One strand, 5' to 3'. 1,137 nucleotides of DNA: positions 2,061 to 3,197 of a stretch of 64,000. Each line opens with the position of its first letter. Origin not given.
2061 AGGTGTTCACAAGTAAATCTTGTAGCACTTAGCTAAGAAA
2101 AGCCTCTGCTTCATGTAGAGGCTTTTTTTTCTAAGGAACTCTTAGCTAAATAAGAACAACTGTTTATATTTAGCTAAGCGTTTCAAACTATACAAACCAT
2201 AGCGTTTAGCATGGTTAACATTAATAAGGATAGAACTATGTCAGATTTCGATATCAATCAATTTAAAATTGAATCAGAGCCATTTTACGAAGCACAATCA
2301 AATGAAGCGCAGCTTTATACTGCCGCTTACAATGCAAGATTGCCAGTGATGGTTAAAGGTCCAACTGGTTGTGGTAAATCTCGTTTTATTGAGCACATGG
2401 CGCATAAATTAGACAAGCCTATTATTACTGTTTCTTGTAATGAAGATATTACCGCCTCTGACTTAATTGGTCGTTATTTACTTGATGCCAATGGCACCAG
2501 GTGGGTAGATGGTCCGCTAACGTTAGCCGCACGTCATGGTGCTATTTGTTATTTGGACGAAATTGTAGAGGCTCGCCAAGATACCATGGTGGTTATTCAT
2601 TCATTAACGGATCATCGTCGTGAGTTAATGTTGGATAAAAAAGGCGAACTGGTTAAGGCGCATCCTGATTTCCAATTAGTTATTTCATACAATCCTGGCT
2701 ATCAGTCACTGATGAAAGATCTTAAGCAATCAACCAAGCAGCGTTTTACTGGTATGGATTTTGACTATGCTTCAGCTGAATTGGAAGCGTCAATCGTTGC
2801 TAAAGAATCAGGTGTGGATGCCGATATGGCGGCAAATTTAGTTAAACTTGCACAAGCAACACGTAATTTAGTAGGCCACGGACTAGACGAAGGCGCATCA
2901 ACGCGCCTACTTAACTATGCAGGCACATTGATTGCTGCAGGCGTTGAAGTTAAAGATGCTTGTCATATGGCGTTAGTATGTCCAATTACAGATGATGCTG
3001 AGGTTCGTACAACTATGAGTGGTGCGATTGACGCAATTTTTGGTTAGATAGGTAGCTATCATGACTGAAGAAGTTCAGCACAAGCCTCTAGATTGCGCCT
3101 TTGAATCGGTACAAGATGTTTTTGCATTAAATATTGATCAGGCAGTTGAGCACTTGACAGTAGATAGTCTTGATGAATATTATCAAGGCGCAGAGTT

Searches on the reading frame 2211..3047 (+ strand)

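Call 9: search_protein_families(library=pfam, proteins=[window:2211-3047:+])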
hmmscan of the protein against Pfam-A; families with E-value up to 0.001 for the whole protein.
window:2211-3047:+ (278 aa): 6 families
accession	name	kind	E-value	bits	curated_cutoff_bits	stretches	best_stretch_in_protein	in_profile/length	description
PF07728.20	AAA_5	-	2.5e-33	115.4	22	1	45-179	1-139/139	AAA domain (dynein-related subfamily)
PF08406.16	CbbQ_C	-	1.1e-29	102.8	20.6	1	192-275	1-84/85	CbbQ/NirQ/NorQ C-terminal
PF12774.13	AAA_6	-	5.1e-05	22.9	25.2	0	37-84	26-73/327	Hydrolytic ATP binding site of dynein motor region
PF00158.32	Sigma54_activat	-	0.00056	20.1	20.2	1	34-125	13-109/168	Sigma-54 interaction domain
PF13401.12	AAA_22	-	0.00065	20.4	27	0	45-88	7-53/130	AAA domain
PF13173.12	AAA_14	-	0.00081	19.8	27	0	45-137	4-89/129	AAA domain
